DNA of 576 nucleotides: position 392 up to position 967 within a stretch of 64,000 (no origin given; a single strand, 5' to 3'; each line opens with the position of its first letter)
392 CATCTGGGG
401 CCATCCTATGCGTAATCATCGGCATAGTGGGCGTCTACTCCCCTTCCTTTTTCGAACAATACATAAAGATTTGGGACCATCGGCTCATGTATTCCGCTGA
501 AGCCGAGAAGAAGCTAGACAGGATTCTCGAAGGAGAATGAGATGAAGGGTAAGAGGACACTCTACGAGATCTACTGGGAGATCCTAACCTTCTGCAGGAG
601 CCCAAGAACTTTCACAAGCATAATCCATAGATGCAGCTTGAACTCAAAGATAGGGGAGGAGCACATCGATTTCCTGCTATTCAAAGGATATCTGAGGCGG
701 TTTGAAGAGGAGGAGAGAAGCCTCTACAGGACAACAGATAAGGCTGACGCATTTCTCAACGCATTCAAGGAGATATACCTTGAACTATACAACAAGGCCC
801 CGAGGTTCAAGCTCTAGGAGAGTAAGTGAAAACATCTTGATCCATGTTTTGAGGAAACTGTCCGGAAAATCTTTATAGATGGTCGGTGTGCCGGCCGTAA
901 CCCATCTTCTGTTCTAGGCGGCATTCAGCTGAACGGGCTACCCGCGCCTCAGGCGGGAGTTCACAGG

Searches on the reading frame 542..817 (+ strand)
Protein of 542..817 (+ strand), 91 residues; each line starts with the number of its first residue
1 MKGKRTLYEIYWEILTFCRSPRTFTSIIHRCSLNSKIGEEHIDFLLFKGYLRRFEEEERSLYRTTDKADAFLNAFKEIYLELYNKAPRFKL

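Call 18: search_protein_families(library=pfam, proteins=[window:542-817:+])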
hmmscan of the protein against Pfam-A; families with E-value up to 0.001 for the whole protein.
window:542-817:+ (91 aa): 1 family
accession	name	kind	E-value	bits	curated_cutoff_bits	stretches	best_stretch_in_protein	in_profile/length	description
PF14947.12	HTH_45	-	1.8e-09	37.9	25.5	1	4-78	1-72/77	Winged helix-turn-helix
